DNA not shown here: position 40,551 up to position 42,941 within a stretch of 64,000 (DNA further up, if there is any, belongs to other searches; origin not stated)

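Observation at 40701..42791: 696-aa cytochrome c / membrane / Ala-rich repeat fusion protein ending the module; its heme domain is paralogous to the upstream 126-aa CASCH cytochrome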

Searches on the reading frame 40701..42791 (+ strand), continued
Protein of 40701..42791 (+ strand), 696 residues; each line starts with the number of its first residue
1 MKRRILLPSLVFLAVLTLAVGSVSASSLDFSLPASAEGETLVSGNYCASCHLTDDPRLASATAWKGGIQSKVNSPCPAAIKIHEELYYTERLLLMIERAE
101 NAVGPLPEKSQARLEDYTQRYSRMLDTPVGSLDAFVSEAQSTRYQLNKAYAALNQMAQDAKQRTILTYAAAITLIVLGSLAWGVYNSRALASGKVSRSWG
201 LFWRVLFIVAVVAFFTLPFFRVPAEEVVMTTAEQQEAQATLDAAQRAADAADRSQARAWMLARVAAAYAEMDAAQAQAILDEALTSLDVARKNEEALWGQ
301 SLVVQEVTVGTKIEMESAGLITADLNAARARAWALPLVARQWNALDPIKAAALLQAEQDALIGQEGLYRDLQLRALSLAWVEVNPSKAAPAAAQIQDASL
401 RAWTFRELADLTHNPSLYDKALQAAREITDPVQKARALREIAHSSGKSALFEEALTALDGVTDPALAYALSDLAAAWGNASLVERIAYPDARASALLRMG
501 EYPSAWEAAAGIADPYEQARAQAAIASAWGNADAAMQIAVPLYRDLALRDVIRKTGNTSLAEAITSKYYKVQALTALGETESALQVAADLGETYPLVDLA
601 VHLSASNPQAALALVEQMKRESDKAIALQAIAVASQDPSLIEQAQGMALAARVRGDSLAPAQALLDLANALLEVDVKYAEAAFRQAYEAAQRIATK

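Call 40: search_protein_families(library=pfam, proteins=[P0250, P0244, P0240, P0202, P0211, P0223, P0168, P0180], max_evalue=0.01)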
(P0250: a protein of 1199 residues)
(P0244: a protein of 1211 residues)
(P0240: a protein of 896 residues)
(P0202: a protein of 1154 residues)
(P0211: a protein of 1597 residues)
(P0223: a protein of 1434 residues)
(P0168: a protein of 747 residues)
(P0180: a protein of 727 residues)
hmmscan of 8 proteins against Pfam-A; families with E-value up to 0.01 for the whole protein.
P0250 (1199 aa): 0 families

P0244 (1211 aa): 0 families

P0240 (896 aa): 0 families

P0202 (1154 aa): 6 families
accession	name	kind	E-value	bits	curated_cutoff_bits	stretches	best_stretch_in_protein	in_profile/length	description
PF00931.28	NB-ARC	-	1.1e-21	77.7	23.5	1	23-223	5-221/248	NB-ARC domain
PF11838.14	ERAP1_C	-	8.9e-09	35.6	38.2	0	917-1010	124-224/318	ERAP1-like C-terminal domain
PF21296.3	APAF-1-like_WHD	-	0.00055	20.5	27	1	274-332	9-65/68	Apoptotic protease-activating factor 1-like, winged-helix domain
PF17908.6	APAF1_C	-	0.0012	19.2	22.8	1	358-408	1-52/135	APAF-1 helical domain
PF23559.1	WH_DRP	-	0.0056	17.2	27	0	301-334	37-70/71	Disease resistance protein Winged helix domain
PF19956.5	EAD2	-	0.0072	17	23.8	0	717-746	2-31/81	Effector-associated domain 2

P0211 (1597 aa): 8 families
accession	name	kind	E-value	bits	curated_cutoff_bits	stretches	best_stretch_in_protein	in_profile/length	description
PF05729.18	NACHT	-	1.9e-10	41.3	26.7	1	307-471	7-160/167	NACHT domain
PF24883.2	NPHP3_N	-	8.5e-10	39.5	24.8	1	299-438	21-162/164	Nephrocystin 3, N-terminal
PF13424.12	TPR_12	-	4.4e-06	27.2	30.1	1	893-955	5-69/77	Tetratricopeptide repeat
PF13191.12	AAA_16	-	0.00044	21.2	32.6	1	296-423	15-158/167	AAA ATPase domain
PF10796.14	Anti-adapt_IraP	-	0.00084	20.4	23.2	0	1075-1114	24-63/86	Sigma-S stabilisation anti-adaptor protein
PF01637.24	ATPase_2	-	0.001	19.4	33.2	0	289-444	7-157/225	ATPase domain predominantly from Archaea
PF24603.1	TPR_30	-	0.0015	19.4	29.7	0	1016-1081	17-82/100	Tetratricopeptide repeat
PF13401.12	AAA_22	-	0.0052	17.5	27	0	300-438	5-121/130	AAA domain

P0223 (1434 aa): 5 families
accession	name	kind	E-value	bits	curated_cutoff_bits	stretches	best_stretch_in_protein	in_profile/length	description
PF00931.28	NB-ARC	-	1.4e-23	83.9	23.5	1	121-325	4-221/248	NB-ARC domain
PF19956.5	EAD2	-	2.1e-08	34.7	23.8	0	1256-1282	3-29/81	Effector-associated domain 2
PF17908.6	APAF1_C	-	0.00048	20.5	22.8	1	468-518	1-52/135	APAF-1 helical domain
PF04895.17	Nre_C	-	0.0029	17.9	27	0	905-932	10-37/110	Archaeal Nre, C-terminal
PF14941.11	OAF_N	-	0.0035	17.4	27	0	1138-1190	18-68/150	Out at first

P0168 (747 aa): 0 families

P0180 (727 aa): 0 families

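Call 57: find_homologous_proteins(query=P0250, max_evalue=0.00001)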
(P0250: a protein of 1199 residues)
Query P0250 (1199 aa): 86 proteins with E <= 0.00001 among 8000 candidates.
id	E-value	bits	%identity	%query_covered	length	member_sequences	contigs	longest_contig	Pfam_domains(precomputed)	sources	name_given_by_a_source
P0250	0.0e+0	2623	100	100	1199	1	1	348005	-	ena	-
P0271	0.0e+0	1426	57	100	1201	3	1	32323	-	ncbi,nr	ncbi:MAG TPA: hypothetical protein VLK23_06300 [Thermodesulfobacteriota bacterium]|nr:hypothetical p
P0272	0.0e+0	1426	57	100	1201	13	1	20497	-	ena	-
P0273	0.0e+0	1370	55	99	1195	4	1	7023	-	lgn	-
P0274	0.0e+0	1337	56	95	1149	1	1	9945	-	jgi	jgi:hypothetical protein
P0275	0.0e+0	1325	53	100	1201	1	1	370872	-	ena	-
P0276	0.0e+0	1315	53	99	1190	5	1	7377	-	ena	-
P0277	0.0e+0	1230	51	100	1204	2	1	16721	-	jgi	jgi:hypothetical protein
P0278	0.0e+0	1217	50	100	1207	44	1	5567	-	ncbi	-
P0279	0.0e+0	1180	56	84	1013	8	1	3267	-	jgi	jgi:hypothetical protein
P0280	0.0e+0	1160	49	100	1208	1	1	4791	-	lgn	-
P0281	0.0e+0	1139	48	98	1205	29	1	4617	-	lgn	-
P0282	0.0e+0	1137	48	99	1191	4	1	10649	-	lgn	-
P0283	0.0e+0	1128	48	99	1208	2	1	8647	-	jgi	jgi:hypothetical protein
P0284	0.0e+0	1127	48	100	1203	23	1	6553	-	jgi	-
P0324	7.6e-276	936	43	99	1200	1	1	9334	-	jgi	jgi:hypothetical protein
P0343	9.3e-230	783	37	99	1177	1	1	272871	-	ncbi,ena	-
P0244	1.8e-215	736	37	100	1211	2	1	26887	-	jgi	jgi:hypothetical protein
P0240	7.5e-198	678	41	76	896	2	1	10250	-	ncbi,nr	ncbi:MAG: hypothetical protein HXY45_18090, partial [Syntrophaceae bacterium]|nr:hypothetical protei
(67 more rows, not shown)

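Call 58: find_encoding_contigs(protein=P0250, flank=10000, max_places=2)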
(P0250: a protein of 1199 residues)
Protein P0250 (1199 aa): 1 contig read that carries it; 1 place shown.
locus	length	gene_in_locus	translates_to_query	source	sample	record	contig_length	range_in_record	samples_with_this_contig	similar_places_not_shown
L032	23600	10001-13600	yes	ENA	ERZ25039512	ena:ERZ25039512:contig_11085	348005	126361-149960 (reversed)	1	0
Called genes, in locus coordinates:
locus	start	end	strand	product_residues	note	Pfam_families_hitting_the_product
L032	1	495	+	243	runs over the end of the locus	PF00392:GntR, PF07729:FCD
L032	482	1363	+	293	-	PF05681:Fumerase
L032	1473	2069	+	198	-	PF05683:Fumerase_C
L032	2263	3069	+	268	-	PF02665:Nitrate_red_gam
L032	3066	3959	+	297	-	PF13187:Fer4_9 (faint), PF13183:Fer4_8, PF13237:Fer4_10 (faint), PF13534:Fer4_17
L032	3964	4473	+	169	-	PF02754:CCG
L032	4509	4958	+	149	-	-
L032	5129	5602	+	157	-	PF00355:Rieske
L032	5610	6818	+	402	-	PF00033:Cytochrome_B, PF13631:Cytochrom_B_N_2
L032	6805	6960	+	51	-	-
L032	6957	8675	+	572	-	PF00890:FAD_binding_2, PF01266:DAO (weak), PF02910:Succ_DH_flav_C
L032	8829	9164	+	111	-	PF01127:Sdh_cyt (faint)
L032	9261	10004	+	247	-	PF13085:Fer2_3, PF13183:Fer4_8, PF13534:Fer4_17 (weak)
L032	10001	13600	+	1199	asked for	-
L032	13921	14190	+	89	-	PF07331:TctB (weak)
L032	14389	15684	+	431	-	PF01970:TctA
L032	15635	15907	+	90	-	-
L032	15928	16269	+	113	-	-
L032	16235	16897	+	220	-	PF03401:TctC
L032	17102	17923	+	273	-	PF03401:TctC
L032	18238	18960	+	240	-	PF09335:VTT_dom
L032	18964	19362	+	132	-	-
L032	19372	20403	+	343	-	PF01590:GAF (faint), PF13185:GAF_2, PF00990:GGDEF, PF24898:GGDEF_GdpP (weak)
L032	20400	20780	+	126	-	-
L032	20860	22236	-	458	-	PF00072:Response_reg, PF00158:Sigma54_activat, PF14532:Sigma54_activ_2, PF00004:AAA, PF07724:AAA_2 (weak), PF07728:AAA_5, PF25601:AAA_lid_14, PF02954:HTH_8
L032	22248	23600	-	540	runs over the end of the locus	PF00672:HAMP, PF00512:HisKA, PF02518:HATPase_c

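Call 59: find_encoding_contigs(protein=P0343, flank=10000, max_places=2)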
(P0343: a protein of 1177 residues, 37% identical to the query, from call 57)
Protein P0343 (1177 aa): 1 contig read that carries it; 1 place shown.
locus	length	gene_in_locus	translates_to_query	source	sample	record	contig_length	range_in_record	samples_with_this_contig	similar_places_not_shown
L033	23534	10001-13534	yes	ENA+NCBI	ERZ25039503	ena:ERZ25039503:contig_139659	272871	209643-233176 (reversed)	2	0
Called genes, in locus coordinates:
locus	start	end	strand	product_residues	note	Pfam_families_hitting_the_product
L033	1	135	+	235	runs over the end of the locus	PF00392:GntR, PF13412:HTH_24 (weak), PF07729:FCD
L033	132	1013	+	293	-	PF05681:Fumerase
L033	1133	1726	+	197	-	PF05683:Fumerase_C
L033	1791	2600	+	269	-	PF02665:Nitrate_red_gam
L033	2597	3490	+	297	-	PF13187:Fer4_9 (faint), PF00037:Fer4 (faint), PF13183:Fer4_8, PF13237:Fer4_10 (faint), PF13534:Fer4_17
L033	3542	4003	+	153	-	PF02754:CCG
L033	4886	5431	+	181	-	PF00355:Rieske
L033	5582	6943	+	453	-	PF00033:Cytochrome_B, PF13631:Cytochrom_B_N_2, PF02433:FixO (faint), PF00034:Cytochrom_C (weak)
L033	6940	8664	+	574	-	PF00890:FAD_binding_2, PF01266:DAO, PF02910:Succ_DH_flav_C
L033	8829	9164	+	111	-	PF01127:Sdh_cyt (faint)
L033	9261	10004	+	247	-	PF13085:Fer2_3, PF13183:Fer4_8, PF13534:Fer4_17 (weak)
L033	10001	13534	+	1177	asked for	-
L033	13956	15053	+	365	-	PF03150:CCP_MauG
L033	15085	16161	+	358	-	PF00149:Metallophos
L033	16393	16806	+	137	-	PF21342:SoxA-TsdA_cyt-c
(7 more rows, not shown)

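Call 63: find_homologous_proteins(query=A3, max_evalue=1e-10)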
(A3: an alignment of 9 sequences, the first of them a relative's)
Query A3 (9 sequences) (747 aa, profile of the alignment): 40 proteins with E <= 1e-10 among 8000 candidates.
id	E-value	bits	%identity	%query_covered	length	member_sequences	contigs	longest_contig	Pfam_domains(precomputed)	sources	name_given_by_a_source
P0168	8.1e-279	945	100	100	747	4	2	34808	-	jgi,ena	-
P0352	1.6e-263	895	92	99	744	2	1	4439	-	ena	-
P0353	9.4e-259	879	80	99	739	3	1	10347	-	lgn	-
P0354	3.4e-257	874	80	99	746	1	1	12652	-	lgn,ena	-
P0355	1.5e-255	868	84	99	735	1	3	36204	-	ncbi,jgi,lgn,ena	-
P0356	1.2e-254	865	81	99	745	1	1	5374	-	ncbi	-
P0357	6.6e-254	863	82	99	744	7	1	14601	-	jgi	-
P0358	2.7e-253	861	79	99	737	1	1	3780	-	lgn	-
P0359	3.7e-251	854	72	99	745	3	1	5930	-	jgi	-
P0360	6.4e-250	850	71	99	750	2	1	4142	-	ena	-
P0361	3.0e-248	844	78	98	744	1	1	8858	-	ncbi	ncbi:MAG: hypothetical protein AB1817_01620 [Chloroflexota bacterium]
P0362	2.1e-247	841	72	99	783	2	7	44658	PF02095.22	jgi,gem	-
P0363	3.5e-247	841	70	99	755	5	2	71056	-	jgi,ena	-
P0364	9.6e-243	826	77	99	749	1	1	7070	-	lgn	-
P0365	6.9e-240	817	75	97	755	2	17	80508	-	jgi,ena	jgi:hypothetical protein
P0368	3.7e-229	781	59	97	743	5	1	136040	-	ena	-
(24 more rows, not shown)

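Call 64: find_encoding_contigs(protein=P0368, flank=10000, max_places=2)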
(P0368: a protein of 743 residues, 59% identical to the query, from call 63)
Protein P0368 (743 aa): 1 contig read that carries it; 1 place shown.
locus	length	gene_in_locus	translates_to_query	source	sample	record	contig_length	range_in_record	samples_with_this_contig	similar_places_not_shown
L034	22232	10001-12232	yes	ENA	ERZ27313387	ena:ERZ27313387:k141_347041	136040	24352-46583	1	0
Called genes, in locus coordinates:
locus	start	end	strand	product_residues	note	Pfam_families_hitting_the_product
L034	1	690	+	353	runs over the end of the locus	PF03460:NIR_SIR_ferr, PF01077:NIR_SIR, PF12838:Fer4_7 (weak), PF00037:Fer4 (weak)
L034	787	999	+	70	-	PF08679:DsrD (faint)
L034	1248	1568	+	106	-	PF04358:DsrC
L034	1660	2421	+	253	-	PF02665:Nitrate_red_gam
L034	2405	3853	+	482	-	PF13183:Fer4_8, PF13237:Fer4_10 (faint), PF13534:Fer4_17, PF02754:CCG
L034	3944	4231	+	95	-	-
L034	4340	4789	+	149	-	PF00355:Rieske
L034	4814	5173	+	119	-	-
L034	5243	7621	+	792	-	PF04879:Molybdop_Fe4S4, PF00384:Molybdopterin, PF01568:Molydop_binding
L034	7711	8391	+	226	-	PF13237:Fer4_10 (faint), PF14697:Fer4_21 (faint), PF13183:Fer4_8 (faint), PF13247:Fer4_11, PF12838:Fer4_7 (weak), PF12797:Fer4_2 (weak), PF12837:Fer4_6 (weak), PF00037:Fer4 (weak), +1 more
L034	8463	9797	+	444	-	PF03916:NrfD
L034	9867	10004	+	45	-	-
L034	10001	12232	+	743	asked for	-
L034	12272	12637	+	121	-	PF02635:DsrE, PF13686:DrsE_2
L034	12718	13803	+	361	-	PF04055:Radical_SAM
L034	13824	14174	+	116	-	PF01022:HTH_5, PF12840:HTH_20, PF24034:DUF7343 (weak), PF09339:HTH_IclR (weak)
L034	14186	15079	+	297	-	PF02665:Nitrate_red_gam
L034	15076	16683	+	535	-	PF13187:Fer4_9 (faint), PF13183:Fer4_8, PF02754:CCG (weak)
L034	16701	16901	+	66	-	PF12797:Fer4_2 (weak), PF12837:Fer4_6 (weak), PF13237:Fer4_10, PF00037:Fer4 (weak), PF14697:Fer4_21, PF12800:Fer4_4 (faint), PF12838:Fer4_7, PF13187:Fer4_9 (weak)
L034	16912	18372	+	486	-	PF01656:CbiA, PF13500:AAA_26, PF07685:GATase_3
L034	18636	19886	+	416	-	PF05201:GlutR_N, PF01488:Shikimate_DH, PF00745:GlutR_dimer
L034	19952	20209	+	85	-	-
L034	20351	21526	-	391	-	PF13181:TPR_8 (faint), PF13424:TPR_12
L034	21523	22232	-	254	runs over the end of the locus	-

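Call 65: find_encoding_contigs(protein=P0168, flank=10000, max_places=2)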
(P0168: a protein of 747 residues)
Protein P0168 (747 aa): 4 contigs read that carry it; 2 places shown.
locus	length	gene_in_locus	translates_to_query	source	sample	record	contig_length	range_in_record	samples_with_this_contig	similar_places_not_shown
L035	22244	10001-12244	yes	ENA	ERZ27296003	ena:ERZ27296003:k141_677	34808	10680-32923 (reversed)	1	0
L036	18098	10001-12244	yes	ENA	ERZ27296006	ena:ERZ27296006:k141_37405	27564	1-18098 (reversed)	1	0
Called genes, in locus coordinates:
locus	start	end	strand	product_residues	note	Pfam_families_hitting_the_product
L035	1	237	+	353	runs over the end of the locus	PF03460:NIR_SIR_ferr, PF01077:NIR_SIR, PF00037:Fer4 (faint), PF12838:Fer4_7 (weak)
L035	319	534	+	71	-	PF08679:DsrD (faint)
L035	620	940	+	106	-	PF04358:DsrC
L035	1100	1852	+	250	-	PF02665:Nitrate_red_gam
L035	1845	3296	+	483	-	PF13183:Fer4_8, PF13237:Fer4_10 (faint), PF13534:Fer4_17, PF02754:CCG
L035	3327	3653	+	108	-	-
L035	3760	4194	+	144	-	PF00355:Rieske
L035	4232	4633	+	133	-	PF06803:DUF1232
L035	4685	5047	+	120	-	-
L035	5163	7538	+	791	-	PF04879:Molybdop_Fe4S4, PF00384:Molybdopterin, PF01568:Molydop_binding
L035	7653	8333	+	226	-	PF13187:Fer4_9 (faint), PF13237:Fer4_10 (faint), PF13534:Fer4_17 (faint), PF12838:Fer4_7 (weak), PF13247:Fer4_11, PF12797:Fer4_2 (weak), PF12837:Fer4_6 (weak), PF00037:Fer4 (weak), +2 more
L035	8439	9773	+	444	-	PF03916:NrfD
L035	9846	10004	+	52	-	-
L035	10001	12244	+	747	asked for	-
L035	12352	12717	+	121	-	PF02635:DsrE, PF13686:DrsE_2 (weak)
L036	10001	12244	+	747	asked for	-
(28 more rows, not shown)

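Call 84: find_encoding_contigs(protein=P0166, flank=10000, max_places=1)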
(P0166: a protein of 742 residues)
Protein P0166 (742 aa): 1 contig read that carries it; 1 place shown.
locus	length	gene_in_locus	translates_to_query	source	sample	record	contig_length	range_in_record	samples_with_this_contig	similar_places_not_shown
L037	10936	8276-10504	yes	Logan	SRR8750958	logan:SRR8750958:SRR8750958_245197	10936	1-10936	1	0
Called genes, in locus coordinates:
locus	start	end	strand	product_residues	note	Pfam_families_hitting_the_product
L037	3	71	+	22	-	?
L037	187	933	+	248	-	PF02665:Nitrate_red_gam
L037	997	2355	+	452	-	PF13187:Fer4_9 (faint), PF13183:Fer4_8, PF13237:Fer4_10 (faint), PF13534:Fer4_17, PF02754:CCG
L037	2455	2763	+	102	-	-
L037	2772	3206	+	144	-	PF00355:Rieske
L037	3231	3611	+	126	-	-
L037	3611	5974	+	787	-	PF04879:Molybdop_Fe4S4, PF00384:Molybdopterin, PF01568:Molydop_binding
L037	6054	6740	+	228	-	PF13534:Fer4_17 (faint), PF13187:Fer4_9 (faint), PF13237:Fer4_10 (weak), PF13247:Fer4_11, PF12838:Fer4_7 (weak), PF00037:Fer4 (weak), PF12797:Fer4_2 (weak), PF12837:Fer4_6 (weak)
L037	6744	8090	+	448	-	PF03916:NrfD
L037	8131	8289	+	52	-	-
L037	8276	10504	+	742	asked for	-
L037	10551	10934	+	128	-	?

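Call 85: find_encoding_contigs(protein=P0188, flank=10000, max_places=1)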
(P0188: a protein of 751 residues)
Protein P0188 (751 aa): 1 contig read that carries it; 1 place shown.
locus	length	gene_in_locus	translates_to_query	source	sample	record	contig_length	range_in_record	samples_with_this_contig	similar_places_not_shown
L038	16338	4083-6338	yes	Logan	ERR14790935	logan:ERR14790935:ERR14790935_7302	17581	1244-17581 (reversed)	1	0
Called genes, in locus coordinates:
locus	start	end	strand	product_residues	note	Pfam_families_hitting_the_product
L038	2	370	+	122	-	?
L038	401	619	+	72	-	PF08679:DsrD (weak)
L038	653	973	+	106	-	PF04358:DsrC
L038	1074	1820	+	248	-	PF02665:Nitrate_red_gam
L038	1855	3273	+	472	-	PF13237:Fer4_10 (faint), PF13183:Fer4_8, PF13534:Fer4_17, PF02754:CCG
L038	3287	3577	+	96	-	-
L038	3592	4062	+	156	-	PF00355:Rieske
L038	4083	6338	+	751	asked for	-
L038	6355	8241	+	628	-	PF13187:Fer4_9 (faint), PF13237:Fer4_10 (faint), PF14691:Fer4_20, PF01266:DAO (weak), PF07992:Pyr_redox_2, PF13450:NAD_binding_8, PF12838:Fer4_7, PF00037:Fer4, +7 more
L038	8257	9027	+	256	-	PF00033:Cytochrome_B, PF13631:Cytochrom_B_N_2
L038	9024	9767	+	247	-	-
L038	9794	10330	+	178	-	PF00355:Rieske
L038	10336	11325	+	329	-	PF00034:Cytochrom_C, PF13442:Cytochrome_CBB3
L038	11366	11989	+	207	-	-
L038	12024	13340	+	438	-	PF13183:Fer4_8, PF13534:Fer4_17 (weak), PF02754:CCG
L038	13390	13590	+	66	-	PF12797:Fer4_2 (weak), PF12837:Fer4_6, PF13237:Fer4_10, PF14697:Fer4_21, PF00037:Fer4, PF12838:Fer4_7, PF13187:Fer4_9, PF00037:Fer4, +10 more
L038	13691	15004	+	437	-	PF01656:CbiA, PF13500:AAA_26, PF07685:GATase_3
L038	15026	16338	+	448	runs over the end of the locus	PF05201:GlutR_N, PF03807:F420_oxidored (faint), PF01488:Shikimate_DH, PF13241:NAD_binding_7 (faint), PF00745:GlutR_dimer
